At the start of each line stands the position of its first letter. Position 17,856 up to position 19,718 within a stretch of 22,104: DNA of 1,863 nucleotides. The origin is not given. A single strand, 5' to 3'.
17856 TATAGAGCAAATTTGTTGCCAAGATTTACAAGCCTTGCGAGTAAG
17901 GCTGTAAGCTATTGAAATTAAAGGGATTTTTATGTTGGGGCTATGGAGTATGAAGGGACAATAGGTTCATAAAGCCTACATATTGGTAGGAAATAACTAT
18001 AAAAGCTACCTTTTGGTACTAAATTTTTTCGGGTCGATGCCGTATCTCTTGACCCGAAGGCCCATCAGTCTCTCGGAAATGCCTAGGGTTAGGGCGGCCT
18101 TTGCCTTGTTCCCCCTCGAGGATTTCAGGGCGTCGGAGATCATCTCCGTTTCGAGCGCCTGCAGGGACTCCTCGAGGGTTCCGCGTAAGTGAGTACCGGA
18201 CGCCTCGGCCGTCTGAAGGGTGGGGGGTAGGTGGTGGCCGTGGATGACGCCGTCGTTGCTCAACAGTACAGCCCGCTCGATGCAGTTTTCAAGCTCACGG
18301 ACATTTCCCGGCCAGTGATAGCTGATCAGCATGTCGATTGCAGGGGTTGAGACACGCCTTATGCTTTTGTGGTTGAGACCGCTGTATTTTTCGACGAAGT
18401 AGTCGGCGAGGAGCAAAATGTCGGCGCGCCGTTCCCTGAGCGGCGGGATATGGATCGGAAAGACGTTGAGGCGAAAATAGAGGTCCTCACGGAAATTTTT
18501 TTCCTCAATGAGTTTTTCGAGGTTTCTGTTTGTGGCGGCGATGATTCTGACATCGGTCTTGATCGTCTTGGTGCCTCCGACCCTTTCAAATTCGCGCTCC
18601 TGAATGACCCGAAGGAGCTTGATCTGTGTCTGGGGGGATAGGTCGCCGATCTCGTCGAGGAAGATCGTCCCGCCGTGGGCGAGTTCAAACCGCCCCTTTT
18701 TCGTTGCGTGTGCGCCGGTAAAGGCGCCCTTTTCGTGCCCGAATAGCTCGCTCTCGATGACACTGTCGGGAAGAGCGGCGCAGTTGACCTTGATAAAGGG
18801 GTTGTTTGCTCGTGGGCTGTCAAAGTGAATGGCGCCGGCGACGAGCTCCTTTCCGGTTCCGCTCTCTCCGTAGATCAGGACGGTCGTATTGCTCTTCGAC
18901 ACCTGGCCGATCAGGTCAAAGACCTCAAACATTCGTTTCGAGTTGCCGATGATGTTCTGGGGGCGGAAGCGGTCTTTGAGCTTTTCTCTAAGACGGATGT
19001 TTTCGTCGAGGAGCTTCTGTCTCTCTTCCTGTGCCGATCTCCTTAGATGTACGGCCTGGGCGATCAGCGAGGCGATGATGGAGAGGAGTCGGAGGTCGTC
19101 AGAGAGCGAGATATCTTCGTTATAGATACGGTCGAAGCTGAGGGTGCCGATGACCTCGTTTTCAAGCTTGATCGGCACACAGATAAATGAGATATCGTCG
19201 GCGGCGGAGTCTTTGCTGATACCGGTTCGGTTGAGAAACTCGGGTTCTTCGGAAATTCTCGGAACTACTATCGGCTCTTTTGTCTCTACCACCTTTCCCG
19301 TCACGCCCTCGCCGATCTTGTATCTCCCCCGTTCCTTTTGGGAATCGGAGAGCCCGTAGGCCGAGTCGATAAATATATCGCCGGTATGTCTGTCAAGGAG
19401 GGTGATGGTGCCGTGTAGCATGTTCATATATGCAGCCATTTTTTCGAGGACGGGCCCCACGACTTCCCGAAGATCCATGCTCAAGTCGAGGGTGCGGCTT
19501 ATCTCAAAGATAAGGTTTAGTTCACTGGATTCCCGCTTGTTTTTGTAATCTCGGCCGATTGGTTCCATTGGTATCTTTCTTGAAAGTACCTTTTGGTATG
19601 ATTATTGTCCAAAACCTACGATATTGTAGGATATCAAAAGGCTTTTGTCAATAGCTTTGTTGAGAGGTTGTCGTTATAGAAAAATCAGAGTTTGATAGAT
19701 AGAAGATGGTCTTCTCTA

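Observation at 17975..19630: Mirrored pair of composite palindromes flanking the sigma-54 activator gene at both ends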

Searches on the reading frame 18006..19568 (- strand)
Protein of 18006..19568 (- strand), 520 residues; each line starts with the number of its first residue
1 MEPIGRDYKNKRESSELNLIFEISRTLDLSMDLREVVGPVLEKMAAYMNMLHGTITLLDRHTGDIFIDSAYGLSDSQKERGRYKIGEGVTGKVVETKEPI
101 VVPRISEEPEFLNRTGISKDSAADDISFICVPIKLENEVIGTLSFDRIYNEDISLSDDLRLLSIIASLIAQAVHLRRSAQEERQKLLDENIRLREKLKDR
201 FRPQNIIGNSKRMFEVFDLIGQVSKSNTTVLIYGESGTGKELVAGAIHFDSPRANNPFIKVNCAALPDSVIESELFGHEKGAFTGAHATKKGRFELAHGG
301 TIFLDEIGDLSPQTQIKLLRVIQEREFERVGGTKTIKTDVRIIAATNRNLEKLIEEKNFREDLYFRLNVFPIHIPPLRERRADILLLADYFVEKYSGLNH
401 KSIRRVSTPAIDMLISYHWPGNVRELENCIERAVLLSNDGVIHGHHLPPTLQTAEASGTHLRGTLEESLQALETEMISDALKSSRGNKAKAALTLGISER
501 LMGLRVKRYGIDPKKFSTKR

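Call 6: search_protein_families(library=pfam, proteins=[window:18006-19568:-])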
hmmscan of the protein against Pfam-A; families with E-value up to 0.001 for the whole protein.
window:18006-19568:- (520 aa): 10 families
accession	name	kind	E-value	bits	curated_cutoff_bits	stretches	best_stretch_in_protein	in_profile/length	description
PF00158.32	Sigma54_activat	-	7.7e-74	247.4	20.2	1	206-373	1-168/168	Sigma-54 interaction domain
PF25601.1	AAA_lid_14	-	1.3e-27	95.9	27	1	378-459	1-82/87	AAA+ ATPase lid domain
PF14532.12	Sigma54_activ_2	-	1.7e-22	80.6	25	1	207-377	1-138/138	Sigma-54 interaction domain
PF13185.12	GAF_2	-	3.1e-14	53.8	28.6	1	31-174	2-136/136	GAF domain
PF01590.32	GAF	-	2.2e-13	51.4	22.4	1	32-173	1-133/133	GAF domain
PF02954.25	HTH_8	-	7.1e-09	35.7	22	1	469-509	2-42/42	Bacterial regulatory protein, Fis family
PF07728.20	AAA_5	-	3.2e-08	34.1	22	1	230-350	2-125/139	AAA domain (dynein-related subfamily)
PF00004.35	AAA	-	1.8e-06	28.9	21.2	1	230-356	1-117/131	ATPase family associated with various cellular activities (AAA)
PF13492.12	GAF_3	-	4.2e-05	24.4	27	1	91-173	58-127/129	GAF domain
PF01078.27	Mg_chelatase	-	0.00054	19.9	20.3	0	285-347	93-157/207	Magnesium chelatase, subunit ChlI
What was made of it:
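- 18006..19568 (-): Sigma-54 enhancer-binding protein with GAF, AAA+ and Fis-type HTH domains (NifA-like, 520 aa). Pfam finds GAF, Sigma54_activat, AAA_lid_14 and HTH_8 (call 6).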

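Call 8: find_encoding_contigs(protein=window:18006-19568:-, flank=10000, max_places=6)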
Protein window:18006-19568:- (520 aa): no gene with exactly this product is on record in the collection.
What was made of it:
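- Tried and rejected: Exact-protein look-up of the window's activator found no record, so the source organism stays unidentified (call 8).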

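Call 9: find_homologous_proteins(query=window:18009-19568:-, max_evalue=1e-40)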
Query window:18009-19568:- (520 aa): 8000 proteins with E <= 1e-40 among 8000 candidates; the best 120 are listed.
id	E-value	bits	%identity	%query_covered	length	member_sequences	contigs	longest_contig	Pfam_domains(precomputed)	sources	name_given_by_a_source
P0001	0.0e+0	1148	100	100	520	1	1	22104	PF13185.13,PF00158.33,PF25601.2,PF01590.33,PF02954.26,PF00004.36,PF14532.13,PF07728.21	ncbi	-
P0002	2.4e-253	859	74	100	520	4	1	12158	PF13185.13,PF00158.33,PF25601.2,PF01590.33,PF02954.26,PF14532.13,PF07728.21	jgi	-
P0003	3.6e-253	859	75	100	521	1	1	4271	PF13185.13,PF00158.33,PF25601.2,PF01590.33,PF02954.26,PF14532.13,PF07728.21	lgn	-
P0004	8.9e-252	854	75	99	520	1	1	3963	PF13185.13,PF00158.33,PF25601.2,PF01590.33,PF02954.26,PF00004.36,PF14532.13,PF07728.21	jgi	jgi:Nif-specific regulatory protein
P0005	4.2e-248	842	75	97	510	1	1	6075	PF13185.13,PF00158.33,PF25601.2,PF01590.33,PF02954.26,PF14532.13,PF07728.21,PF01078.28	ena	-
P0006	1.8e-247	840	75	97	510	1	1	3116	PF13185.13,PF00158.33,PF25601.2,PF01590.33,PF02954.26,PF14532.13,PF07728.21,PF01078.28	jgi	-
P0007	5.6e-247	838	72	99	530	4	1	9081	PF13185.13,PF00158.33,PF25601.2,PF01590.33,PF02954.26,PF14532.13,PF07728.21,PF01078.28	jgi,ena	-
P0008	8.4e-247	838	75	98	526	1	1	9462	PF13185.13,PF00158.33,PF25601.2,PF01590.33,PF02954.26,PF14532.13,PF07728.21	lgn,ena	-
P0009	4.8e-246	835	74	98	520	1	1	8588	PF13185.13,PF00158.33,PF25601.2,PF01590.33,PF02954.26,PF14532.13,PF07728.21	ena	-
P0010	1.1e-245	834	73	98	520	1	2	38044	PF13185.13,PF00158.33,PF25601.2,PF01590.33,PF02954.26,PF00004.36,PF14532.13,PF07728.21,PF01078.28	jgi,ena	-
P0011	1.1e-245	834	73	98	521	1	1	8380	PF13185.13,PF00158.33,PF25601.2,PF01590.33,PF02954.26,PF00004.36,PF14532.13,PF07728.21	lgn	-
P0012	2.7e-245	833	74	98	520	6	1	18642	PF13185.13,PF00158.33,PF25601.2,PF01590.33,PF02954.26,PF00004.36,PF14532.13,PF07728.21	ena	-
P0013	3.0e-245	833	72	99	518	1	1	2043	PF13185.13,PF00158.33,PF25601.2,PF01590.33,PF02954.26,PF14532.13,PF07728.21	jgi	jgi:Nif-specific regulatory protein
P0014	5.6e-245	832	74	98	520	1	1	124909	PF13185.13,PF00158.33,PF25601.2,PF01590.33,PF02954.26,PF14532.13,PF07728.21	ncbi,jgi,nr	ncbi:MAG: nif-specific transcriptional activator NifA [Planctomycetes bacterium]|nr:nif-specific tra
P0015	9.1e-245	831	74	100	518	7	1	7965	PF13185.13,PF00158.33,PF25601.2,PF01590.33,PF02954.26,PF14532.13,PF07728.21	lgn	-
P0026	7.6e-244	828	72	99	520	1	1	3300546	PF13185.13,PF00158.33,PF25601.2,PF01590.33,PF02954.26,PF14532.13,PF07728.21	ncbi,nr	ncbi:MAG: nif-specific transcriptional activator NifA [Thermodesulfobacteriota bacterium]|nr:MAG: ni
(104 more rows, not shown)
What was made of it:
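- Closest known: Proteobacterial NifA and its UAS, TGT-N10-ACA. Same: NCBI names orthologs 'nif-specific NifA' (call 9).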

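Call 10: find_related_loci(query=window:18009-19568:-, collection=genome_contigs, flank=4000)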
Query window:18009-19568:- (520 aa) in genome_contigs; peptide patterns used: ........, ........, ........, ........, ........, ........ (x = any residue, [..] = any of these).
600 stretches matched a pattern (row limit reached: there are more); 600 encode a relative of the query (tblastn E <= 1e-3); the best 80 are kept; 80 distinct loci.
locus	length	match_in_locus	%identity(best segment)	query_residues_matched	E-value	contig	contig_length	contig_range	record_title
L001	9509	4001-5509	69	16-516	0e+0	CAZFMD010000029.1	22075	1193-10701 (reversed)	MAG TPA_asm: uncultured Spirochaetaceae bacterium isolate binchicken_co334_238 genome assembly, contig: NODE_3951_length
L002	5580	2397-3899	63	16-516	0e+0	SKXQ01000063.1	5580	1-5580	MAG: Spirochaetaceae bacterium isolate CSSed162cmB_249 CSSed16-2cmB-73581, whole genome shotgun sequence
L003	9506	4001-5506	64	15-516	0e+0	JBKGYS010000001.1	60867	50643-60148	MAG: Spirochaetales bacterium isolate C1M08_9 NODE_84_length_60867_cov_5.682546, whole genome shotgun sequence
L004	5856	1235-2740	59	16-516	0e+0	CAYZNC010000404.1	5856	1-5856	MAG TPA_asm: uncultured Bacteroidales bacterium isolate binchicken_co50_368 genome assembly, contig: NODE_19671_length_5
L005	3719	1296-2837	55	12-516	0e+0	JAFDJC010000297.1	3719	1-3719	MAG: Deltaproteobacteria bacterium isolate Meg22_24_Bin_127 Meg22_24_Bin_127_scaffold_85715, whole genome shotgun sequen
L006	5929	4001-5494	56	17-516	0e+0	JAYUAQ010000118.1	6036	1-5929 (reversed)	MAG: Blastocatellia bacterium isolate GFS_6523 GFS_6523_117, whole genome shotgun sequence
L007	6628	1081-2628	55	2-516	0e+0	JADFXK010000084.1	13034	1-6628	MAG: Deltaproteobacteria bacterium isolate nDJH13bin5 nDJH13_bin5_NODE_84_length_13034_cov_2.057023, whole genome shotgu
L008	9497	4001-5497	55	17-516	0e+0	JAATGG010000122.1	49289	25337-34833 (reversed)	MAG: Acidobacteriales bacterium isolate bin_312 k141_4608375, whole genome shotgun sequence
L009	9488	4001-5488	55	16-512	3e-179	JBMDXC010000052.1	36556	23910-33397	MAG: Candidatus Entotheonellaceae bacterium isolate FBaNitSoil1_14 FBaNitSoil1_contig52, whole genome shotgun sequence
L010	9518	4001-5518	54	13-520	4e-179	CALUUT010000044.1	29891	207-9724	MAG: uncultured Desulfovibrionaceae bacterium isolate E02__bin324 genome assembly, contig: E02__k127_4425771, whole geno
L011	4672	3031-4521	53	16-511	0e+0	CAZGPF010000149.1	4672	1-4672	MAG TPA_asm: uncultured Desulfosarcinaceae bacterium isolate binchicken_co397_9 genome assembly, contig: NODE_1638_lengt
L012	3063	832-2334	53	16-516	0e+0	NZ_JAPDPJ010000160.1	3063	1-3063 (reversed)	Plebeiibacterium sediminum strain AAT scaffold_160_length=3064, whole genome shotgun sequence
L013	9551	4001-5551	53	11-519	1e-170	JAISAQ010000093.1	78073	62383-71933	MAG: Treponema sp. isolate Gx481_bin162 k119_2575302, whole genome shotgun sequence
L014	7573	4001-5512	50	16-516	9e-161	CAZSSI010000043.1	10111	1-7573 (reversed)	MAG TPA_asm: uncultured Verrucomicrobiota bacterium isolate SRP272421_co2_364 genome assembly, contig: NODE_24440_length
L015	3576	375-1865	50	16-519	3e-162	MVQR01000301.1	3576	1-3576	MAG: Syntrophus sp. PtaB.Bin001 A4E66_contig000301, whole genome shotgun sequence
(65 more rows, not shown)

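Call 16: find_encoding_contigs(protein=P0026, flank=10000, max_places=2)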
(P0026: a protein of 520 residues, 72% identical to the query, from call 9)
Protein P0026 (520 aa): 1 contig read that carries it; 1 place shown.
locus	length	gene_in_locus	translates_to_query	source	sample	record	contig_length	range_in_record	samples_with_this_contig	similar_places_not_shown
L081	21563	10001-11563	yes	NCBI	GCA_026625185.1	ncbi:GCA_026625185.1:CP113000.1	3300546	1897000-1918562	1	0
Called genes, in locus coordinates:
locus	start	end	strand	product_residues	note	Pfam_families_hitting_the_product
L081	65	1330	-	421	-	PF00464:SHMT, PF00155:Aminotran_1_2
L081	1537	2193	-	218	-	PF00702:Hydrolase, PF12710:HAD, PF13419:HAD_2, PF13242:Hydrolase_like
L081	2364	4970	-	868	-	PF01326:PPDK_N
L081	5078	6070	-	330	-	PF08461:WHD_RNase_R, PF01995:NRD1_2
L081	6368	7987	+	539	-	PF01645:Glu_synthase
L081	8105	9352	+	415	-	PF02812:ELFV_dehydrog_N, PF00208:ELFV_dehydrog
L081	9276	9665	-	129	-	-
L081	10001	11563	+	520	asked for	PF01590:GAF, PF13185:GAF_2, PF00158:Sigma54_activat, PF14532:Sigma54_activ_2, PF07728:AAA_5 (weak), PF25601:AAA_lid_14, PF02954:HTH_8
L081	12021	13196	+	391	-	PF00909:Ammonium_transp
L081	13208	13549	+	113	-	PF00543:P-II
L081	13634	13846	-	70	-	PF20095:DUF6485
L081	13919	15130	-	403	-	PF00884:Sulfatase, PF01663:Phosphodiest (faint), PF16347:SGSH_C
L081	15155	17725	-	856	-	PF11897:DUF3417, PF00343:Phosphorylase, PF28476:GlgP_C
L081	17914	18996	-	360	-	PF01075:Glyco_transf_9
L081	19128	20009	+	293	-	PF06293:Kdo, PF19974:TCAD9 (faint)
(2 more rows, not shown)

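Call 17: find_encoding_contigs(protein=P0014, flank=10000, max_places=2)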
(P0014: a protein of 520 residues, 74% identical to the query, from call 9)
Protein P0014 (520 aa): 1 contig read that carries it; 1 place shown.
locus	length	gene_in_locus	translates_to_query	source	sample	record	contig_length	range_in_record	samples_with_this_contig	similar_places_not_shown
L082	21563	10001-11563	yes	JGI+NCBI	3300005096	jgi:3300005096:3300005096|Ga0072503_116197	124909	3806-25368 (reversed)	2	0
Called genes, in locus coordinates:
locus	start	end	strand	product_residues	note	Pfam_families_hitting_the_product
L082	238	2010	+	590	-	PF01807:Zn_ribbon_DnaG, PF08275:DNAG_N, PF01751:Toprim, PF13662:Toprim_4, PF13155:Toprim_2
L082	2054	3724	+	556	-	PF03979:Sigma70_r1_1, PF00140:Sigma70_r1_2, PF04542:Sigma70_r2, PF04539:Sigma70_r3, PF04545:Sigma70_r4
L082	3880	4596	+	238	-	PF24481:CT398_CC, PF02591:Zn_ribbon_9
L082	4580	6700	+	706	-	PF01804:Penicil_amidase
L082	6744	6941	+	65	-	-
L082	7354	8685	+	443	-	PF00909:Ammonium_transp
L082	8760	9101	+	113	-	PF00543:P-II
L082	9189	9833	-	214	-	PF06283:ThuA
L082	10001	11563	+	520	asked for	PF01590:GAF, PF13185:GAF_2, PF00158:Sigma54_activat, PF14532:Sigma54_activ_2, PF07728:AAA_5, PF25601:AAA_lid_14, PF02954:HTH_8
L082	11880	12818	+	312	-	-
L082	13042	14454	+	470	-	PF03951:Gln-synt_N, PF00120:Gln-synt_C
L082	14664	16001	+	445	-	PF16952:Gln-synt_N_2 (weak), PF03951:Gln-synt_N, PF00120:Gln-synt_C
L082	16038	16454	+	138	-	PF02954:HTH_8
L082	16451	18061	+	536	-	PF00795:CN_hydrolase, PF02540:NAD_synthase, PF03054:tRNA_Me_trans (faint)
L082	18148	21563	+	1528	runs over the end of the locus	PF00310:GATase_2, PF04898:Glu_syn_central, PF01645:Glu_synthase, PF01493:GXGXG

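Call 18: find_encoding_contigs(protein=P0002, flank=10000, max_places=2)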
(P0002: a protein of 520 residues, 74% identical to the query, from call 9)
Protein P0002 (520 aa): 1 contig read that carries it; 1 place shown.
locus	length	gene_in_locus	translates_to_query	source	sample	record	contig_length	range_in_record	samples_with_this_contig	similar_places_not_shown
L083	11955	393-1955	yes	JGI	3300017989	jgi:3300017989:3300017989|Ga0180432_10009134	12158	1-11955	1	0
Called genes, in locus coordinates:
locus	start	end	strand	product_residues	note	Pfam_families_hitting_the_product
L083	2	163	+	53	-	?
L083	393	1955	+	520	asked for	PF01590:GAF, PF13185:GAF_2, PF00158:Sigma54_activat, PF14532:Sigma54_activ_2, PF07728:AAA_5, PF25601:AAA_lid_14, PF02954:HTH_8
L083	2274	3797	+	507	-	PF00909:Ammonium_transp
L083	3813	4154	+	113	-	PF00543:P-II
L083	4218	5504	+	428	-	PF01145:Band_7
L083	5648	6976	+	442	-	PF03951:Gln-synt_N, PF00120:Gln-synt_C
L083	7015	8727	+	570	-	PF00795:CN_hydrolase, PF02540:NAD_synthase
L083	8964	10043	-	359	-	PF00561:Abhydrolase_1, PF12146:Hydrolase_4, PF12697:Abhydrolase_6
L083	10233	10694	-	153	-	-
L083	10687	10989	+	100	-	-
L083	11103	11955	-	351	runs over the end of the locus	PF06439:3keto-disac_hyd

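Call 21: search_protein_families(library=ncbifam, proteins=[window:18006-19568:-])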
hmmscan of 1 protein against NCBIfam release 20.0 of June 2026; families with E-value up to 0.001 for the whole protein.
window:18006-19568:- (520 aa): 29 families (the best 25 are shown)
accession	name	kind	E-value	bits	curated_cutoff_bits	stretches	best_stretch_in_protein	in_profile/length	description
TIGR01817.1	nifA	equivalog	6.6e-163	543.3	528.85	1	15-448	2-439/534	nif-specific transcriptional activator NifA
NF008469.0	PRK11361.1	equivalog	7.5e-123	410.6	714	1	184-514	123-459/461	acetoacetate metabolism transcriptional regulator AtoC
NF003451.0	PRK05022.1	equivalog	3.4e-111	372.5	476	1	129-503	116-502/512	nitric oxide reductase transcriptional regulator NorR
NF041552.1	TF_PrdR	equivalog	1.9e-109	366.6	795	1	179-508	246-575/577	sigma-54 dependent transcriptional regulator PrdR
NF011958.0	PRK15429.1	equivalog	6.2e-105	352.3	830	1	12-514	182-689/692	formate hydrogenlyase transcriptional activator FlhA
TIGR01818.1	ntrC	equivalog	3.3e-104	349.3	558.6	1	198-456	128-386/463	nitrogen regulation protein NR(I)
TIGR02915.1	PEP_resp_reg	equivalog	1.7e-103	346.8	502.6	1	184-510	120-443/445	PEP-CTERM-box response regulator transcription factor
NF050807.1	TransRegFlbDCaul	equivalog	6.2e-99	331.9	750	1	205-509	119-438/454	sigma-54-dependent transcriptional regulator FlbD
NF038308.1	RNA_repair_RtcR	equivalog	1e-98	331.5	650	1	178-498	154-500/530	RNA repair transcriptional activator RtcR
NF007689.0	PRK10365.1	equivalog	4.7e-95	319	760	1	205-501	140-434/441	sigma-54-dependent response regulator transcription factor ZraR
NF041906.1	V4R_TF_MobR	exception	5.6e-93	312.3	999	1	204-509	232-544/544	phenol degradation transcriptional regulator MobR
TIGR02974.1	phageshock_pspF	equivalog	1.7e-90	303.6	443.55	1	206-437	1-233/336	phage shock protein operon transcriptional activator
NF049963.1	RespRegFlgRCampy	domain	2.5e-86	290.2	750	1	201-510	131-428/429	fla regulon two-component system response regulator FlgR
TIGR02329.1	propionate_PrpR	equivalog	2e-85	287.4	499.2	1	170-502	180-520/526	propionate catabolism operon regulatory protein PrpR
NF008176.1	PRK10923.1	equivalog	3.1e-85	286.5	620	1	204-487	138-420/469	nitrogen regulation protein NR(I)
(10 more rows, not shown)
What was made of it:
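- Closest known: Proteobacterial NifA and its UAS, TGT-N10-ACA. Same: It scores just above the TIGR01817 cut-off (call 21).
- Closest known: Proteobacterial NifA and its UAS, TGT-N10-ACA. Different: The TIGR01817 match stops at residue 448, before the HTH (call 21).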

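Call 61: search_solved_structures(query=window:18006-19568:-, max_evalue=1e-10)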
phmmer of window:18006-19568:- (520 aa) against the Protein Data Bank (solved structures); distinct sequences matched with E-value up to 1e-10: 41.
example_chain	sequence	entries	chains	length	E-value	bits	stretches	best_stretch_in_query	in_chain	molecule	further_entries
9qq6_C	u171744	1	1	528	3.2e-118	398.9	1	16-515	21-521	Nif-specific regulatory protein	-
1ojl_A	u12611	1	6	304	1.8e-88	300.8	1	205-503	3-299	TRANSCRIPTIONAL REGULATORY PROTEIN ZRAR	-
8p53_C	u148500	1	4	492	2.9e-82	280.3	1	193-470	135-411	Transcriptional regulator FleQ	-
5exx_A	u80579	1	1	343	1.1e-81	278.5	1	204-470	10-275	Transcriptional regulator FleQ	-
26jl_A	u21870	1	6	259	1.1e-81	278.5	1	203-450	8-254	Flagellar regulatory protein A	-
4l4u_A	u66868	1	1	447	2.4e-81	277.3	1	174-512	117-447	Transcriptional regulator (NtrC family)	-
6jdi_A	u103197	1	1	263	3.3e-81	276.8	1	205-450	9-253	Nitrogen assimilation regulatory protein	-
8pb9_D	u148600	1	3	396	1.1e-80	275.1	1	192-449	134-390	Transcriptional regulator FleQ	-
6j7e_A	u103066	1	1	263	1.7e-80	274.5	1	205-450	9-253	Nitrogen assimilation regulatory protein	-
5exp_A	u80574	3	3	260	1.7e-80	274.5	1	204-449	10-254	Transcriptional regulator FleQ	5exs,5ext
7ejw_C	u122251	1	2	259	1.8e-80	274.4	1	205-450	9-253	Transcriptional regulator FleQ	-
6jdl_A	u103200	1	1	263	4.3e-80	273.2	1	205-450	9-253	Nitrogen assimilation regulatory protein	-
1ny5_A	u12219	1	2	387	8.1e-77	262.4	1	174-440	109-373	transcriptional regulator (NtrC family)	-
4ly6_A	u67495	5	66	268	6.5e-76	259.4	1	190-440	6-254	Transcriptional regulator (NtrC family)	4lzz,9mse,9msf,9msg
1ny6_A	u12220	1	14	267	7.9e-76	259.1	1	193-440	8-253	transcriptional regulator (NtrC family)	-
4g3k_A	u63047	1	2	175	6.1e-27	97.9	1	16-188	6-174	Transcriptional regulator nlh1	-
8jrc_A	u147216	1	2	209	5.9e-18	68.3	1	17-193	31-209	Nif-specific regulatory protein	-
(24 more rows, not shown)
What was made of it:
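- Closest known: Proteobacterial NifA and its UAS, TGT-N10-ACA. Different: The GAF domain is closer to Aquifex Nlh1 (4g3k, 6e-27) than to the NifA GAF (8jrc, 6e-18) (call 61).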
